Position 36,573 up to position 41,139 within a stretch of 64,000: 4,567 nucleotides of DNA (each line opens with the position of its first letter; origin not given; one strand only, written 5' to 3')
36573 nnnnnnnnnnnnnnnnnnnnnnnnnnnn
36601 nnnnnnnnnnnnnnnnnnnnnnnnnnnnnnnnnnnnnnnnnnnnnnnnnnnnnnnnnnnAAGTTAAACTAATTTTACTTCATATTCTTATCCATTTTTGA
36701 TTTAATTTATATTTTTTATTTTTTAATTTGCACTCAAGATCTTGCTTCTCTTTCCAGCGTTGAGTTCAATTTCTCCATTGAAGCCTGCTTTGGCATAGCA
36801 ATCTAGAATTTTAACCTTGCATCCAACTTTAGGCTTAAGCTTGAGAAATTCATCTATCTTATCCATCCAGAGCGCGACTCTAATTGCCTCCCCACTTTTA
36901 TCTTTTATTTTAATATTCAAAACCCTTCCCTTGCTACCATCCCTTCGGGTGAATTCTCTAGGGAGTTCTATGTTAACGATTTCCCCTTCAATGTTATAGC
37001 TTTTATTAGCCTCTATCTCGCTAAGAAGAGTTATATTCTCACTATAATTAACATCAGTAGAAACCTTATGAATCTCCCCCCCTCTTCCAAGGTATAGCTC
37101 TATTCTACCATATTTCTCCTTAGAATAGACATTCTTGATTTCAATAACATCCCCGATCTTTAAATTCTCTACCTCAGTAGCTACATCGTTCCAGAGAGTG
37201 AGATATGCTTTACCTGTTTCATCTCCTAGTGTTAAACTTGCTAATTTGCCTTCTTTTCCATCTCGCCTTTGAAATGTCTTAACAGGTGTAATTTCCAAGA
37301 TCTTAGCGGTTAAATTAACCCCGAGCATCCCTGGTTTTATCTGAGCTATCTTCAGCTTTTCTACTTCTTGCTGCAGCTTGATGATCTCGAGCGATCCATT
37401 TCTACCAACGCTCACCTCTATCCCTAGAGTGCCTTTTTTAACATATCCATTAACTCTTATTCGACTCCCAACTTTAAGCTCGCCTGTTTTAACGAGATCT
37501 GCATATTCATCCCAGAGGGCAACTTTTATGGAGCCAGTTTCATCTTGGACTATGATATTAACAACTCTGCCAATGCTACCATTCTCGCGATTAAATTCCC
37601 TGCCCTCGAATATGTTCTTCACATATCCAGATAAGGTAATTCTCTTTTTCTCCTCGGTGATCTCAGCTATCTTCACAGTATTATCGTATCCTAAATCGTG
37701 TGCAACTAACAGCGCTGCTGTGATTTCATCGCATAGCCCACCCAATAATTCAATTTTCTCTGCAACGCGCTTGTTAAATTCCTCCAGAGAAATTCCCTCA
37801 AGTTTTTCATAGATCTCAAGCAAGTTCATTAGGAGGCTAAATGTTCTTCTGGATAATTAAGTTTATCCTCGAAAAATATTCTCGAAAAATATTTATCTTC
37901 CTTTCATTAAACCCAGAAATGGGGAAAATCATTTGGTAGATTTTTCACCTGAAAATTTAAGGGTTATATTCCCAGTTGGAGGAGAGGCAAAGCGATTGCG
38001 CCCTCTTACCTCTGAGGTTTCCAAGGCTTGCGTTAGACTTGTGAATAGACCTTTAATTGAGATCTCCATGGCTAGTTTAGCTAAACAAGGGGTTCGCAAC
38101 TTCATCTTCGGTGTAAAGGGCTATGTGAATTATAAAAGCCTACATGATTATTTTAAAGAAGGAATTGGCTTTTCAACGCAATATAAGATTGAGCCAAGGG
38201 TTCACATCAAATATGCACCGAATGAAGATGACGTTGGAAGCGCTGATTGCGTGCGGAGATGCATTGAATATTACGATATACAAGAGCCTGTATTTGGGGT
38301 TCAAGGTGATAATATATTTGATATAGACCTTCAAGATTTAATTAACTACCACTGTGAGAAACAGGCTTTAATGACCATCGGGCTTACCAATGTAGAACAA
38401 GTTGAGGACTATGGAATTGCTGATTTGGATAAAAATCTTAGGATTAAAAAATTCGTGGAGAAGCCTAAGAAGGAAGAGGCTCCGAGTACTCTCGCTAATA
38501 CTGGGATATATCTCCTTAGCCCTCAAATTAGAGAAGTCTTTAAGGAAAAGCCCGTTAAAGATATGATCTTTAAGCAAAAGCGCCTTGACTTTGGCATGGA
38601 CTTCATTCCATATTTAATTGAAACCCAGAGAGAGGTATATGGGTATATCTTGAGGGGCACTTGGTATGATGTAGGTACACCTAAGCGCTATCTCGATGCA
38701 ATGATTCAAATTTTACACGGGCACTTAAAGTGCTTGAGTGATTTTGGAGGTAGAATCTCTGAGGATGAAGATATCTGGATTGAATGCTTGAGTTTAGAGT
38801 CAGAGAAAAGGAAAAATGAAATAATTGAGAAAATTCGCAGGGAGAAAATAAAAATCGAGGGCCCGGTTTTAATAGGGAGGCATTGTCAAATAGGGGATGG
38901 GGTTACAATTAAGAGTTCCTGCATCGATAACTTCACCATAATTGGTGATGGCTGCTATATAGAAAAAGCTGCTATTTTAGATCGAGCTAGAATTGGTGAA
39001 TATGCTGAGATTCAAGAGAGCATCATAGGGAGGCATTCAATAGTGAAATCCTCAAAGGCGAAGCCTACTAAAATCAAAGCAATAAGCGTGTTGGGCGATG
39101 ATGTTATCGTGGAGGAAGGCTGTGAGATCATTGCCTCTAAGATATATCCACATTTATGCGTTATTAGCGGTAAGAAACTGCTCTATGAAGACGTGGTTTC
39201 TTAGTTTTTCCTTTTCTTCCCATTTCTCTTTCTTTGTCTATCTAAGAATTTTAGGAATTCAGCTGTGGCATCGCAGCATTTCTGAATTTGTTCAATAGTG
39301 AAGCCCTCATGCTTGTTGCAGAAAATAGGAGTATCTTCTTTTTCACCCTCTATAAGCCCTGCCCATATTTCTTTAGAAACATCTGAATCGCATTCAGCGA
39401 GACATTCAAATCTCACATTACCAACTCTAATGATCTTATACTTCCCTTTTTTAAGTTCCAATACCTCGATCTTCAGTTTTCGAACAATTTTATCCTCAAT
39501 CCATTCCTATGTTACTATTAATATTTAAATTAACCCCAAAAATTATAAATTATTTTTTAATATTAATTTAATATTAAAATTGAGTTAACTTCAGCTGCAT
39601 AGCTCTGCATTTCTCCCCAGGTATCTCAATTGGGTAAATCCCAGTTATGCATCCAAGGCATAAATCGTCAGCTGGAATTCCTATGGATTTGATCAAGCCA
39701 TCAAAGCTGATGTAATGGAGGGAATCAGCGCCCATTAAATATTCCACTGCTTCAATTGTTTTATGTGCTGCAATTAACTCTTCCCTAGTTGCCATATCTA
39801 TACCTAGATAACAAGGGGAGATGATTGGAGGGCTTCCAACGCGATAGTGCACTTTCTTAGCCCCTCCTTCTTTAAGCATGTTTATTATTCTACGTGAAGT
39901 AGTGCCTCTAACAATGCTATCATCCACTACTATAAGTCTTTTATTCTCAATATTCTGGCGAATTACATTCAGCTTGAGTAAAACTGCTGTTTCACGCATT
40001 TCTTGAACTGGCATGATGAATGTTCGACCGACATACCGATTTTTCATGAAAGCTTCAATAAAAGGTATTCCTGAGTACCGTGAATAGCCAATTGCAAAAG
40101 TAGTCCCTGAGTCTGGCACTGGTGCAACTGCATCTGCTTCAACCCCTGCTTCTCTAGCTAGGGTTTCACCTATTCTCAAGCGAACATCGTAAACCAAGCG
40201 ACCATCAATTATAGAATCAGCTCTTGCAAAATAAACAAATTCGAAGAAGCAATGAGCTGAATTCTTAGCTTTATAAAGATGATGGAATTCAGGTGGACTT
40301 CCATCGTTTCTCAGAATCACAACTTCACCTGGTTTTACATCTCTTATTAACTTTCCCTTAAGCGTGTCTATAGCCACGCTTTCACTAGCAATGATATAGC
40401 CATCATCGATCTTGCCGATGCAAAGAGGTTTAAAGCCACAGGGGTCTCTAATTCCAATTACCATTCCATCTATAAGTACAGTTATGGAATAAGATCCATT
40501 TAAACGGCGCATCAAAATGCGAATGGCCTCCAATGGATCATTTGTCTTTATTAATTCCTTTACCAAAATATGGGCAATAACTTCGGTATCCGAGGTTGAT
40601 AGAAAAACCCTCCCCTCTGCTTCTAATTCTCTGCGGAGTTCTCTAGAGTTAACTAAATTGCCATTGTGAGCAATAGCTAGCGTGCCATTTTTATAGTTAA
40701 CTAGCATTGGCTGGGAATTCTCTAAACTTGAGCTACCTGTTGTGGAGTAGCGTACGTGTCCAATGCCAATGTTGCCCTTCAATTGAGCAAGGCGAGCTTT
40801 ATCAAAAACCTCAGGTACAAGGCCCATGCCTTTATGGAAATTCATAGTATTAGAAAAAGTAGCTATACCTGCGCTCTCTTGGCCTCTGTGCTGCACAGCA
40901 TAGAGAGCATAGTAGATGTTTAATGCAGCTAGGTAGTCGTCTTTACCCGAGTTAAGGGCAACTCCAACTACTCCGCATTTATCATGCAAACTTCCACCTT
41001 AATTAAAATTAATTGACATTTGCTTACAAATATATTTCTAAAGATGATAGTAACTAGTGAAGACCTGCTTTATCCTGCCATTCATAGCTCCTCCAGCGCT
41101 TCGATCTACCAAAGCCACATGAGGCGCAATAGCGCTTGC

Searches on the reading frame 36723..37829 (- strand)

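Call 73: search_protein_families(library=pfam, proteins=[window:36723-37829:-], max_evalue=0.00001)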
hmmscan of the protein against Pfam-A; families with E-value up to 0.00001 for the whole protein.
window:36723-37829:- (368 aa): 5 families
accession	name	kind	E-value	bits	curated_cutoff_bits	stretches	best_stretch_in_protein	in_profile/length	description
PF01336.31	tRNA_anti-codon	-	1e-21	77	27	2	187-246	11-68/75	OB-fold nucleic acid binding domain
PF17244.8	CDC24_OB3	-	3e-12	47.2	25.4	0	58-128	3-72/216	Cell division control protein 24, OB domain 3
PF16900.11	REPA_OB_2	-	1.3e-10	41.5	27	0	269-329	4-65/98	Replication protein A OB domain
PF21473.3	Ssb-like_OB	-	4.1e-10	40.2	24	0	164-247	1-89/97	Single-stranded DNA binding protein Ssb-like, OB fold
PF24903.1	OB_MEIOB_N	-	5.5e-06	26.2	27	0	155-238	2-91/140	MEIOB, N-terminal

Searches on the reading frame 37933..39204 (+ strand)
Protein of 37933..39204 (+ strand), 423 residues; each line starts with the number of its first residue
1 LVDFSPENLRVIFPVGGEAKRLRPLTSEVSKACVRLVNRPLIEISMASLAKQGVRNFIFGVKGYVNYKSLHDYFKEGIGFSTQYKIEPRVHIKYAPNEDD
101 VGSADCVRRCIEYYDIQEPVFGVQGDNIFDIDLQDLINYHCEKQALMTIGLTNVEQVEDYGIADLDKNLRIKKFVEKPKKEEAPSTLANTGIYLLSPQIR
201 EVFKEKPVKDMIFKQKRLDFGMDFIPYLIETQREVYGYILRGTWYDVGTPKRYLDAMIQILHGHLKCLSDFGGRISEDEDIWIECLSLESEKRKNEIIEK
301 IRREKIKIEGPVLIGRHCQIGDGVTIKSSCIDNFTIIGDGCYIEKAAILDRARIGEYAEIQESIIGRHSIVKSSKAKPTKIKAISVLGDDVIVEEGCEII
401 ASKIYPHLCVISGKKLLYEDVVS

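Call 73: search_protein_families(library=pfam, proteins=[window:37933-39204:+], max_evalue=0.00001)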
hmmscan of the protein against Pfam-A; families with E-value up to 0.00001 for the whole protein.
window:37933-39204:+ (423 aa): 4 families
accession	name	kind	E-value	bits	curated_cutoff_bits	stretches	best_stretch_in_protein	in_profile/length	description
PF00483.29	NTP_transferase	-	5.9e-41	141.1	21.2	1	15-260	6-242/245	Nucleotidyl transferase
PF25084.1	LbH_EIF2B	-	2.3e-13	50.5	54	1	304-398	14-104/105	EIF2B subunit epsilon LbH domain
PF00132.30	Hexapep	-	5.6e-09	35.8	27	0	335-362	2-30/36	Bacterial transferase hexapeptide (six repeats)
PF25087.1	GMPPB_C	-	4.5e-06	26.8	39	1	311-409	10-99/110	GMPPB C-terminal domain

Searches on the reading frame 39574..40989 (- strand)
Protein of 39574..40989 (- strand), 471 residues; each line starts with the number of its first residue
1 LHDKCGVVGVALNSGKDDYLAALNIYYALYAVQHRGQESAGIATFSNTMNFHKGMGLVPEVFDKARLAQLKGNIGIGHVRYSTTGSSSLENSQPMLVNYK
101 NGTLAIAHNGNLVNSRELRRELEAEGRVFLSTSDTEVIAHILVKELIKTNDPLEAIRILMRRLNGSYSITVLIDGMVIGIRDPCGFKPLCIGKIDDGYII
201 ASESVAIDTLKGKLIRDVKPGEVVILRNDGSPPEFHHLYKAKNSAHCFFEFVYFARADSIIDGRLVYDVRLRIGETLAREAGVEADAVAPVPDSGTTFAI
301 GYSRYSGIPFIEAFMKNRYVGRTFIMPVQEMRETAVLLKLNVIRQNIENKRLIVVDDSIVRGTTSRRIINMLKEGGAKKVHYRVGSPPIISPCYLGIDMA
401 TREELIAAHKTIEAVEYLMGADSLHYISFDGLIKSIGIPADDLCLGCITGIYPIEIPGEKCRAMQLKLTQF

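Call 73: search_protein_families(library=pfam, proteins=[window:39574-40989:-], max_evalue=0.00001)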
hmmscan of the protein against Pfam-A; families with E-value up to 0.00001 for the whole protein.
window:39574-40989:- (471 aa): 3 families
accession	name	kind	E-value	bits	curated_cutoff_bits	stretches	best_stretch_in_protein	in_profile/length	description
PF13537.11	GATase_7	-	1.7e-20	73.7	25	1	87-207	8-121/123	Glutamine amidotransferase domain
PF13522.11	GATase_6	-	1.8e-20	73.7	27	1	65-203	4-130/130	Glutamine amidotransferase domain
PF13230.11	GATase_4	-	1.2e-06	28.1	23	1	69-150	68-145/272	Glutamine amidotransferases class-II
